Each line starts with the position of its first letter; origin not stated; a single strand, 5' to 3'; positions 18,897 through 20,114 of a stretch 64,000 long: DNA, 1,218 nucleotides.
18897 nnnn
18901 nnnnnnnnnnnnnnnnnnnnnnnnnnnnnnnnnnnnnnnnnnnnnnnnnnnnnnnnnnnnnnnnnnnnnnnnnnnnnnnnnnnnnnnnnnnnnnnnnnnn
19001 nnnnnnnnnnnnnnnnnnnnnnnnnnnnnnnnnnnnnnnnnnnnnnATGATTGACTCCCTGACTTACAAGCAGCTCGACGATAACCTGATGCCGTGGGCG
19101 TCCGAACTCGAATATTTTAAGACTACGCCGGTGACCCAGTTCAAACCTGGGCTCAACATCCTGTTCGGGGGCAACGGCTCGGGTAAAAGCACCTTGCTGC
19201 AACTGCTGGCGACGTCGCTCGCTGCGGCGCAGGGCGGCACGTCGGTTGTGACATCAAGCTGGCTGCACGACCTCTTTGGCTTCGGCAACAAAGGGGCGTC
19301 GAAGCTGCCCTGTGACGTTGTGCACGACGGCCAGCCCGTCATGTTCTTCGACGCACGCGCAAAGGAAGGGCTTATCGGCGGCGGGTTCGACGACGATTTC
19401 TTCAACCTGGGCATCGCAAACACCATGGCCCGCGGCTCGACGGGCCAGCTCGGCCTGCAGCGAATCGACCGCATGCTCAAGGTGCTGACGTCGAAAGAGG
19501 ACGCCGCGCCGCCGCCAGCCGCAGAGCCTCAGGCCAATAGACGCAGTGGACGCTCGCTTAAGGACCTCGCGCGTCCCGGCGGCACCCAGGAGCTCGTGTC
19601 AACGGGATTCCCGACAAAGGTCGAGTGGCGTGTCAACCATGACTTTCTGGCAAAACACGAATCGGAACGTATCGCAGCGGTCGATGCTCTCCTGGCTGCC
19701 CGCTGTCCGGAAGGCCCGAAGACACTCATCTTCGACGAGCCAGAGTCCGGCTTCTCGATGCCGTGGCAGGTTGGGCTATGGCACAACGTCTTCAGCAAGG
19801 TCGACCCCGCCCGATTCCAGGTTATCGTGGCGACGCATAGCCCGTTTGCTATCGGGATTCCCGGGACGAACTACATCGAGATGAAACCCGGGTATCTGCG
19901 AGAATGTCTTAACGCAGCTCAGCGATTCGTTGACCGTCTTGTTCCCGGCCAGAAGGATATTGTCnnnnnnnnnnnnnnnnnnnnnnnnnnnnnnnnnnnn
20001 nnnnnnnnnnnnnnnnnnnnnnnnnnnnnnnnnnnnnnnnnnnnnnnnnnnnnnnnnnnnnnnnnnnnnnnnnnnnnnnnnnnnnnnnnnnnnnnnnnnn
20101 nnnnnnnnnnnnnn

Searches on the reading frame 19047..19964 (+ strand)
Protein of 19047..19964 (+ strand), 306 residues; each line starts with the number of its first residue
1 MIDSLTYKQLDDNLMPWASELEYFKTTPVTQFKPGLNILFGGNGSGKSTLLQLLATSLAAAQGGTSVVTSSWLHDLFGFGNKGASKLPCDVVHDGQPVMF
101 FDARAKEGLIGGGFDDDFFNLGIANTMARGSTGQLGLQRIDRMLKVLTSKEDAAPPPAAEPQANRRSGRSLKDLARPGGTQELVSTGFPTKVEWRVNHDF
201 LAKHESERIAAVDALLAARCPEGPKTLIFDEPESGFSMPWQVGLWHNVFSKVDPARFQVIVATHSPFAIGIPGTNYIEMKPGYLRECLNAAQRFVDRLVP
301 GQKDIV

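Call 3: search_protein_families(library=pfam, proteins=[window:19047-19964:+], max_evalue=1)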
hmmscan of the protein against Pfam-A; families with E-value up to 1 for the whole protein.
window:19047-19964:+ (306 aa): 20 families
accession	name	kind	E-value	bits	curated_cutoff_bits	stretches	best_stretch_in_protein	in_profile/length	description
PF13304.12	AAA_21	-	3.9e-12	47.3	27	2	214-268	250-302/304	AAA domain, putative AbiEii toxin, Type IV TA system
PF13476.12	AAA_23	-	6.5e-06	27.3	27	1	31-60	16-45/201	AAA domain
PF13175.12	AAA_15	-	2e-05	24.8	32.1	1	31-54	20-43/374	AAA ATPase domain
PF00005.33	ABC_tran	-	8.3e-05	23.6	25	1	38-64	15-41/137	ABC transporter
PF02463.25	SMC_N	-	0.0016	18.3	40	1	24-53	14-43/220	RecF/RecN/SMC N terminal domain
PF13555.12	AAA_29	-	0.0018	18.4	27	1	32-58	19-46/61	P-loop containing region of AAA domain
PF13166.12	AAA_13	-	0.018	14.2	36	1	36-56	18-38/713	AAA domain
PF05729.18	NACHT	-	0.023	15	26.7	1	38-62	4-28/167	NACHT domain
PF06414.18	Zeta_toxin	-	0.025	14.5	22.3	1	24-63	5-44/199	Zeta toxin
PF13521.12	AAA_28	-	0.04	14.6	27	1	38-68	3-28/164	AAA domain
PF24389.1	ORC-CDC6-like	-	0.042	13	27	1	32-61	30-59/571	ORC-CDC6-like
PF01580.24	FtsK_SpoIIIE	-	0.051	13.4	24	1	38-61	43-66/221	FtsK/SpoIIIE family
PF13191.12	AAA_16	-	0.056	14.4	32.6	1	29-65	19-55/167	AAA ATPase domain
PF13401.12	AAA_22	-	0.092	13.5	27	1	34-64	5-33/130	AAA domain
PF03193.22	RsgA_GTPase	-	0.096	12.9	30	1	31-66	103-138/174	RsgA GTPase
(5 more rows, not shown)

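Call 4: search_protein_families(library=phrogs, proteins=[window:19047-19964:+], max_evalue=0.1)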
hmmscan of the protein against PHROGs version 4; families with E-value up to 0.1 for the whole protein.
window:19047-19964:+ (306 aa): 15 families
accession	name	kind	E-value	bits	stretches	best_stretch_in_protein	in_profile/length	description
phrog_7507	-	unknown function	1.3e-09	38.9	2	31-58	21-48/483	-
phrog_9802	-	unknown function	8.2e-09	36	2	31-59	22-50/438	-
phrog_8323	-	unknown function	1.9e-06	27.7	1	31-61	68-98/623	-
phrog_3940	-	unknown function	3.3e-06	27.2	1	31-62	22-53/537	-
phrog_4747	-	unknown function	9.5e-05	22.6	0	36-55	24-43/610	-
phrog_1637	-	unknown function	0.00092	18.7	1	29-61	22-54/661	-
phrog_800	-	head and packaging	0.001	18.7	1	25-61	20-59/511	terminase small subunit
phrog_5482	-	unknown function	0.0013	18.6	1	24-68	40-85/341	-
phrog_28217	-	DNA, RNA and nucleotide metabolism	0.0055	16.2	1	30-63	19-52/806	DNA repair exonuclease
phrog_293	-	moron, auxiliary metabolic gene and host takeover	0.0058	15.6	1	39-62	168-191/1058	ABC transporter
phrog_2392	-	moron, auxiliary metabolic gene and host takeover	0.023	14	1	39-63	512-536/726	ABC transporter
phrog_2107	-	other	0.024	15.3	1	39-81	8-55/201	thymidylate kinase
phrog_11225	-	unknown function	0.027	15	1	36-57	25-46/229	-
phrog_77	-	DNA, RNA and nucleotide metabolism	0.067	12.6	1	32-54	319-340/967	SbcC-like subunit of palindrome specific endonuclease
phrog_5836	-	unknown function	0.093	11.6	0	37-55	51-69/1071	-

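Call 5: search_protein_families(library=padloc, proteins=[window:19047-19964:+], max_evalue=1)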
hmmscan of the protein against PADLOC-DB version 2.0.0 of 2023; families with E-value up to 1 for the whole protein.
window:19047-19964:+ (306 aa): 105 families (the best 25 are shown)
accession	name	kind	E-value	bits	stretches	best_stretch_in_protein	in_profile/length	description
PDLC02980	AriA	-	6.1e-14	50.7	1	36-267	1-301/304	-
PDLC04164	AriA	-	1.7e-10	38.9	2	223-267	192-234/253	-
PDLC00303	PtuA1|PtuA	-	1.4e-09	35.6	2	35-87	13-64/386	AAA ATPase domain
PDLC00273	PtuA1|PtuA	-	5.7e-09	33.5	2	36-77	4-44/375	AAA ATPase domain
PDLC04175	HEC-01A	-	2.5e-08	31.4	2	35-90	26-83/363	-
PDLC04213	HEC-02A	-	7.9e-08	30.2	2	30-66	19-55/337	-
PDLC00290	PtuA1|PtuA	-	8.8e-08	29.9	2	31-62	20-51/414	AAA ATPase domain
PDLC00281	PtuA1|PtuA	-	2.5e-07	28.2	2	33-67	36-70/448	AAA ATPase domain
PDLC00269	PtuA1|PtuA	-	3.1e-07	28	1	28-68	26-66/446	AAA ATPase domain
PDLC00091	GajA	-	8.5e-07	26.2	1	24-80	14-70/627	AAA ATPase domain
PDLC02979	AriA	-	1.3e-06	26.4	2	32-54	21-43/373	-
PDLC04541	PDC-M25A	-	1.3e-06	25.7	2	35-63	22-50/380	-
PDLC00277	PtuA1|PtuA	-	1.6e-06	25.6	1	30-64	19-53/423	AAA ATPase domain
PDLC03878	NsnB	-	1.7e-06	26.1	1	32-62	20-49/345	-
PDLC04214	HEC-02A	-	1.8e-06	25.5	2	207-269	221-282/338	-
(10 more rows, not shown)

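Call 7: search_protein_families(library=ncbifam, proteins=[window:19047-19964:+], max_evalue=0.1)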
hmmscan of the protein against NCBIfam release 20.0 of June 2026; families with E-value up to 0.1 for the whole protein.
window:19047-19964:+ (306 aa): 60 families (the best 25 are shown)
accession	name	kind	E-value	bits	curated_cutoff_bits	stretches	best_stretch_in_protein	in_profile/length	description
NF010068.0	PRK13548.1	equivalog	4.8e-06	25.9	261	1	36-66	33-63/261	heme ABC transporter ATP-binding protein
TIGR03864.1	PQQ_ABC_ATP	hypoth_equivalog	1.4e-05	24.7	302.25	1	33-69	25-62/236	ABC transporter, ATP-binding subunit, PQQ-dependent alcohol dehydrogenase system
NF040873.1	AztA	equivalog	2.3e-05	24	220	1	37-68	21-52/191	zinc ABC transporter ATP-binding protein AztA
TIGR03873.1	F420-0_ABC_ATP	hypoth_equivalog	2.3e-05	23.8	372.4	1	36-67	29-60/256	putative F420-0 ABC transporter ATP-binding protein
TIGR04521.1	ECF_ATPase_2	equivalog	8.5e-05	21.8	330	1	39-67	36-64/279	energy-coupling factor transporter ATPase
TIGR01166.1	cbiO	subfamily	0.0001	21.8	211.8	1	38-63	22-47/190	cobalt ABC transporter, ATP-binding protein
NF047739.1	antiphage_MADS3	equivalog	0.00012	21.4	420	0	36-54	23-41/427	methylation-associated defense system AAA family ATPase MAD3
NF045781.1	Spaf1101_AAA_ATP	equivalog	0.00013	20.6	475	1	29-59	338-368/836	Spaf_1101 family AAA-like ATPase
TIGR02673.1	FtsE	equivalog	0.00023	20.9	264.85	1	34-68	28-62/214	cell division ATP-binding protein FtsE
NF000355.4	ribo_prot_ABC_F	equivalog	0.00023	20.2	380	1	39-66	344-371/499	ribosomal protection-like ABC-F family protein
NF045780.1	TrlF_fam_ATP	equivalog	0.00037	19.3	350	1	29-63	304-338/944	TrlF family AAA-like ATPase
TIGR03771.1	anch_rpt_ABC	equivalog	0.00057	19.6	268.8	0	221-265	129-172/223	anchored repeat-type ABC transporter ATP-binding subunit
NF045998.1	cleave_ABC_plasm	equivalog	0.00059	18.2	500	1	38-64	497-523/673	Mbov_0121 family peptidase domain-containing ABC transporter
NF011967.0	PRK15439.1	equivalog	0.00064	18.3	586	1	33-66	36-69/510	autoinducer 2 ABC transporter ATP-binding protein LsrA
TIGR04435.1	restrict_AAA_1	hypoth_equivalog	0.0011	17.7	300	0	31-56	36-59/568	restriction system-associated AAA family ATPase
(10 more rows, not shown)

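Call 12: search_dna_similar(query=window:19047-19964:+, collection=phages, mode=protein, max_rows=40, max_evalue=0.001)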
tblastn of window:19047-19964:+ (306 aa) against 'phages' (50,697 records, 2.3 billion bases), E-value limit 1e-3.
No match.

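Call 14: search_solved_structures(query=window:19047-19964:+, max_evalue=0.01)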
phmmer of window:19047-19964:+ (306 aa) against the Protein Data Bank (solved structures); distinct sequences matched with E-value up to 0.01: 7.
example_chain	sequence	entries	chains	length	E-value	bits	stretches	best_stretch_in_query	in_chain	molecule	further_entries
9nlh_H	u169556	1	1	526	0.00015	24.5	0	32-73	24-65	YheS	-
8ux9_B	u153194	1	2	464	0.00023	24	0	223-268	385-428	AriA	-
8v45_A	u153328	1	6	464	0.00023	24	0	223-268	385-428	AriA antitoxin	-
9vvi_W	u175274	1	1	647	0.00033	23.4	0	32-73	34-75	Probable ATP-binding protein YheS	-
8v46_A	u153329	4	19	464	0.00061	22.6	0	224-268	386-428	AriA antitoxin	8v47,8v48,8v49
1us8_A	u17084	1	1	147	0.0072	19.1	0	28-56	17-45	DNA DOUBLE-STRAND BREAK REPAIR RAD50 ATPASE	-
1f2t_A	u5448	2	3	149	0.0073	19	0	28-56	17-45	RAD50 ABC-ATPASE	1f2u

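Call 20: find_homologous_proteins(query=window:19047-19964:+)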
Query window:19047-19964:+ (306 aa): 213 proteins with E <= 0.001 among 5970 candidates; the best 120 are listed.
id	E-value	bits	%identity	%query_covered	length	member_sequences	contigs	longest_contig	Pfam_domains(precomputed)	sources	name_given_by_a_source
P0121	5.1e-204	695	99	100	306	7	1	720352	PF13175.13,PF13476.13,PF13304.13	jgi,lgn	jgi:predicted ATPase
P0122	2.7e-173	594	82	100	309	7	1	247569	PF00005.34,PF13175.13,PF13476.13,PF13304.13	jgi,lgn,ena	-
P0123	1.0e-171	589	81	100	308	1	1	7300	PF13175.13,PF13476.13,PF13304.13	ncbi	-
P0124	4.4e-167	573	81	99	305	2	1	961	PF00005.34,PF13476.13,PF13304.13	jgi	jgi:predicted ATPase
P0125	5.4e-165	566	80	100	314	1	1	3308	PF00005.34,PF13175.13,PF13304.13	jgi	jgi:energy-coupling factor transporter ATP-binding protein EcfA2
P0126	5.1e-145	501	72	100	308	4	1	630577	PF13476.13,PF13304.13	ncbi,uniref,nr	ncbi:AAA family ATPase [Burkholderia ubonensis]|uniref:AAA family ATPase n=1 Tax=Burkholderia ubonen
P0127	6.7e-145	500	72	100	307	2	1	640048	PF13175.13,PF13476.13,PF13304.13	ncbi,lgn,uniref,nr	ncbi:hypothetical protein WJ97_14230 [Burkholderia ubonensis]|uniref:AAA family ATPase n=1 Tax=Burkh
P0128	6.5e-134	464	68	100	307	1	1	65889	PF13476.13,PF13304.13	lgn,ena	-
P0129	5.0e-129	448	67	97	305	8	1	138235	PF13476.13,PF13304.13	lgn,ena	-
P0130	2.2e-127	443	66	97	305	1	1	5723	PF13175.13,PF13476.13,PF13304.13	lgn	-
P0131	2.0e-126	440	65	97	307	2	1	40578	PF13476.13,PF13304.13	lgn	-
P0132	1.4e-123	430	64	97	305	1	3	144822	PF13476.13,PF13304.13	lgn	-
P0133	5.1e-122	425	64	99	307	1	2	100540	PF13476.13,PF13304.13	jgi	jgi:energy-coupling factor transporter ATP-binding protein EcfA2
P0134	8.8e-122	424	63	99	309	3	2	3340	PF13175.13,PF13476.13,PF13304.13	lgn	-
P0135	2.2e-120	420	63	98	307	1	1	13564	PF13304.13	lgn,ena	-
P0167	1.6e-102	361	56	97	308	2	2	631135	PF00005.34,PF13175.13,PF13476.13,PF13304.13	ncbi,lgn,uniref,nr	ncbi:ATP-binding protein [Burkholderia multivorans]|uniref:AAA family ATPase n=1 Tax=Burkholderia mu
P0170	2.4e-101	357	55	97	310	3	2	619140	PF00005.34,PF13175.13,PF13476.13,PF13304.13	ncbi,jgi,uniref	ncbi:AAA family ATPase [Paraburkholderia sp. A3RO-2L]|jgi:energy-coupling factor transporter ATP-bin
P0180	5.1e-95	337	53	92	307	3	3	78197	PF13175.13,PF13476.13,PF13304.13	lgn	-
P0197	3.2e-68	249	44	98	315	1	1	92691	PF13175.13,PF13476.13,PF13304.13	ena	-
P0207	2.1e-54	203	40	95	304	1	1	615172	PF13175.13,PF13476.13,PF02463.26,PF13304.13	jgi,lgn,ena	-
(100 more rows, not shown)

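Call 29: find_related_loci(query=A2, collection=metagenome_contigs, flank=6000)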
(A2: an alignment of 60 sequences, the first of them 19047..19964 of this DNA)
Query A2 (306 aa) in metagenome_contigs; peptide patterns used: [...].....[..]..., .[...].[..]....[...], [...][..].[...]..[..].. (x = any residue, [..] = any of these).
600 stretches matched a pattern (row limit reached: there are more); 21 encode a relative of the query (tblastn E <= 1e-3); 21 distinct loci.
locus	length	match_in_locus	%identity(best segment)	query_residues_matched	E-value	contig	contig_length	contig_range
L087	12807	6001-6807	35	1-302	1e-46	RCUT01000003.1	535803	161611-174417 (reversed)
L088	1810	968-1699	31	1-283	3e-37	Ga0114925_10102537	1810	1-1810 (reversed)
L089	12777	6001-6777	24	1-298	2e-14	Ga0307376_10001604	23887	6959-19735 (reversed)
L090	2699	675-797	66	253-290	1e-11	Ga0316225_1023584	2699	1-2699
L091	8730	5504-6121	26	36-279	2e-9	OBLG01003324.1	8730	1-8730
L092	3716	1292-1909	25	36-279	3e-9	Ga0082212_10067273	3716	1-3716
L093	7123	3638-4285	26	25-279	2e-8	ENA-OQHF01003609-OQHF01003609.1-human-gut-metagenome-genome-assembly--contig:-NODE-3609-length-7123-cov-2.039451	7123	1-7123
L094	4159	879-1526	26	25-279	2e-8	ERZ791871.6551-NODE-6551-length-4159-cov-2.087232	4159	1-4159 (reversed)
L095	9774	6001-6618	26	36-279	2e-8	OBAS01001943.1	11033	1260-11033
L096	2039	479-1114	26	32-282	4e-8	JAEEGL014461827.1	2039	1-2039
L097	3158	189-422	34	220-297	3e-7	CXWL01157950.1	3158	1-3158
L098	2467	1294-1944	22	24-271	4e-7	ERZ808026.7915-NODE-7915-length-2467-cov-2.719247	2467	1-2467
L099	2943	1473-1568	50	28-59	3e-6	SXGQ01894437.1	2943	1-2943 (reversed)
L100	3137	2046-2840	25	32-304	2e-6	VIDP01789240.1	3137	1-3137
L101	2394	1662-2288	25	32-279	3e-6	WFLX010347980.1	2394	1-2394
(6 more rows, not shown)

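Call 32: find_encoding_contigs(protein=P0170, flank=8000, max_places=2)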
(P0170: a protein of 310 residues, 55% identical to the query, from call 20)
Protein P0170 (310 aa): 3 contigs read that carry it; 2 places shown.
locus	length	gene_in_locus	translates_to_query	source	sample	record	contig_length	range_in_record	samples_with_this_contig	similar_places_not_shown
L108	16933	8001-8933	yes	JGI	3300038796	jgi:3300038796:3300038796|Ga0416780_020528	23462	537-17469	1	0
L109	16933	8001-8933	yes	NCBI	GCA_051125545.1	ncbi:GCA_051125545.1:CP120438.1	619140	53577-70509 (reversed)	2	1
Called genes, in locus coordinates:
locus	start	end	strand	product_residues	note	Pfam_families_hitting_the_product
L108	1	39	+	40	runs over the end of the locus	-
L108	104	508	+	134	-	-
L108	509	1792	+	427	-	-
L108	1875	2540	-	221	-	-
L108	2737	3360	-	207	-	-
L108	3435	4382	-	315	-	PF00850:Hist_deacetyl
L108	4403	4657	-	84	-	-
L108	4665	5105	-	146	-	-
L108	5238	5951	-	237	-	-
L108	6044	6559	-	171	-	-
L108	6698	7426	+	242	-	-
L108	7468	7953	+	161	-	PF08774:VRR_NUC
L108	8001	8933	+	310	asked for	PF00005:ABC_tran (faint), PF13175:AAA_15 (faint), PF13476:AAA_23, PF13304:AAA_21 (weak)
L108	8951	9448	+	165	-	-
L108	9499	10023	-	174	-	-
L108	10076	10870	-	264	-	PF00149:Metallophos, PF12850:Metallophos_2 (faint)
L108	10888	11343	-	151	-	-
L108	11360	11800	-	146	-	-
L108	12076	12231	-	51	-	-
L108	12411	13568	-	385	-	-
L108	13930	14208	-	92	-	PF01258:zf-dskA_traR (weak)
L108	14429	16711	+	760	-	PF01751:Toprim (weak), PF01131:Topoisom_bac, PF01396:Zn_ribbon_Top1 (faint)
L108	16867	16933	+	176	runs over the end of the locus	-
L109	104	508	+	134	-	-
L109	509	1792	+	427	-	-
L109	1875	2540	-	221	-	-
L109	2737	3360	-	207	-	-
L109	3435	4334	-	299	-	PF00850:Hist_deacetyl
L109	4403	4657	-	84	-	-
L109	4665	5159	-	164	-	-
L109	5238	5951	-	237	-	-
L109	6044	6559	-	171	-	-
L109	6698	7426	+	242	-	-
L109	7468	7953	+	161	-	PF08774:VRR_NUC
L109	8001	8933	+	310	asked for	PF00005:ABC_tran (faint), PF13175:AAA_15 (faint), PF13476:AAA_23, PF13304:AAA_21 (weak)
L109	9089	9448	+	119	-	-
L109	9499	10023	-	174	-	-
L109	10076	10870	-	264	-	PF00149:Metallophos, PF12850:Metallophos_2 (faint)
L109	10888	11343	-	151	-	-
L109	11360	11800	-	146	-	-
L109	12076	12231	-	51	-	-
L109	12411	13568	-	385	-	-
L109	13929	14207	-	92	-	PF01258:zf-dskA_traR (weak)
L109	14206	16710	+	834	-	PF01751:Toprim (weak), PF01131:Topoisom_bac, PF01396:Zn_ribbon_Top1 (faint)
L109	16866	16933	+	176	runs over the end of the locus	-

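Call 33: find_encoding_contigs(protein=P0207, flank=8000, max_places=2)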
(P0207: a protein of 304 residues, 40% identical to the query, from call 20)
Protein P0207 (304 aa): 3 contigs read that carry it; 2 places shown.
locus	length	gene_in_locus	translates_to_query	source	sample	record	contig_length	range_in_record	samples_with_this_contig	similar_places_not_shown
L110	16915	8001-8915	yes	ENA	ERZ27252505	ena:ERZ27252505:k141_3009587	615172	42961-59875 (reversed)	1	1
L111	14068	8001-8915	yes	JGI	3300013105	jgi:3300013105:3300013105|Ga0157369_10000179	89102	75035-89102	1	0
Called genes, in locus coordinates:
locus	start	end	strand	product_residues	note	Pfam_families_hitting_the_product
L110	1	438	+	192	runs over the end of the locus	-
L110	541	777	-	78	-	-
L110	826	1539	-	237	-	-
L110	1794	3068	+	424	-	PF20066:Glyoxalase_8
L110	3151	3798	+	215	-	-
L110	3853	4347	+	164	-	-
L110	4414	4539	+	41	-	-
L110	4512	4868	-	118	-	-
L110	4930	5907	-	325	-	-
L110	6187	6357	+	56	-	-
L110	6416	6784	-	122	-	-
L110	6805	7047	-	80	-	-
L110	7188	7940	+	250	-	-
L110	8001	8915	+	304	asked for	PF02463:SMC_N (faint), PF13175:AAA_15 (faint), PF13476:AAA_23, PF13304:AAA_21 (faint)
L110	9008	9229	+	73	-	-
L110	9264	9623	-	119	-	-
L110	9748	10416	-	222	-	PF01027:Bax1-I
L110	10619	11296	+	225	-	-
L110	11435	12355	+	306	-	-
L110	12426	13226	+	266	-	PF25680:Mom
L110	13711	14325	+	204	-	PF21001:YqiJ_N, PF07290:YqiJ_OB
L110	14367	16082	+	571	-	PF01145:Band_7, PF15975:Flot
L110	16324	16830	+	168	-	-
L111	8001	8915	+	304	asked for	PF02463:SMC_N (faint), PF13175:AAA_15 (faint), PF13476:AAA_23, PF13304:AAA_21 (faint)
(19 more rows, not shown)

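Call 34: find_encoding_contigs(protein=P0197, flank=8000, max_places=2)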
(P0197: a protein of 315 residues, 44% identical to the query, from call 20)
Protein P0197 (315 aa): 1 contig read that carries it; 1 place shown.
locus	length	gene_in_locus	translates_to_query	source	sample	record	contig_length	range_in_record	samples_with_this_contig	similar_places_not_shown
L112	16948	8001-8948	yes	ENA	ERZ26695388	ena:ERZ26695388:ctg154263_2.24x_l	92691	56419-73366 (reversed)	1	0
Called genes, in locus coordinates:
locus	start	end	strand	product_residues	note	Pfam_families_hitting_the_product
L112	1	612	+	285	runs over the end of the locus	-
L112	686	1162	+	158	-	-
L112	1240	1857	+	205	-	-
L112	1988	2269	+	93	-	-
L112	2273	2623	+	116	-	-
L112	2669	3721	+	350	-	-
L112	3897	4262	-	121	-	PF01797:Y1_Tnp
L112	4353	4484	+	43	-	-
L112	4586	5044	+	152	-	-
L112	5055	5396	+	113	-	-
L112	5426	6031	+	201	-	-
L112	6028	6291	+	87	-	-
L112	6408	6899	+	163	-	-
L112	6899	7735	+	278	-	PF03235:GmrSD_N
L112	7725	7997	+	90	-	-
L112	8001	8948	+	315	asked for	PF13175:AAA_15 (faint), PF13476:AAA_23, PF13304:AAA_21 (weak)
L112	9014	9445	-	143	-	-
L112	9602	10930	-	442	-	PF00015:MCPsignal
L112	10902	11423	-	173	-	PF08448:PAS_4 (weak), PF13426:PAS_9 (weak), PF00989:PAS, PF08447:PAS_3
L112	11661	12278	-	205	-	PF00353:HemolysinCabind (weak)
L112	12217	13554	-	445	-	-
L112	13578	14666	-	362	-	PF20080:ALTTAQ_rpt (weak)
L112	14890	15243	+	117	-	-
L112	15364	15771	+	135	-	-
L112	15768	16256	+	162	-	-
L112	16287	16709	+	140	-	-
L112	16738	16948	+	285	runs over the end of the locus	-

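Call 47: predict_structure(alignment_id=A2)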
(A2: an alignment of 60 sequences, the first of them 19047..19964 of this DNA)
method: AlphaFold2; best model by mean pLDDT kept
length: 306 residues; sequences in the alignment: 60
mean_pLDDT: 90.4   pTM: 0.88
mean pLDDT of the five models: 90.4, 90.1, 89.4, 89.2, 88.5
residues with pLDDT >= 90: 220; 70-90: 59; 50-70: 26; < 50: 1
segments of 3 or more residues with pLDDT < 50: none
pLDDT, mean of each block of 10 residues (from residue 1): 98 96 98 98 95 98 96 93 90 98 88 90 83 84 93 65 70 67 89 96 94 97 98 93 95 97 94 96 93 86 64
secondary structure, 60 per line:
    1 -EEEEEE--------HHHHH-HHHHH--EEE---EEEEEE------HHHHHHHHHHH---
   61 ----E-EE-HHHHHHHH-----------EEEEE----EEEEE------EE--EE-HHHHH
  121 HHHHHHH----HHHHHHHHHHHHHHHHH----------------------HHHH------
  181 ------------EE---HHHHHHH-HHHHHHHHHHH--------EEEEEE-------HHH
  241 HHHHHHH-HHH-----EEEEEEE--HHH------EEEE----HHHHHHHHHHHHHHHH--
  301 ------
elements in order: E2-7 H16-20 H22-26 E29-31 E35-40 H47-57 H70-77 E89-93 E98-102 H116-127 H132-148 H171-174 H198-204 H206-216 E225-230 H238-247 E257-263 E275-278 H283-298
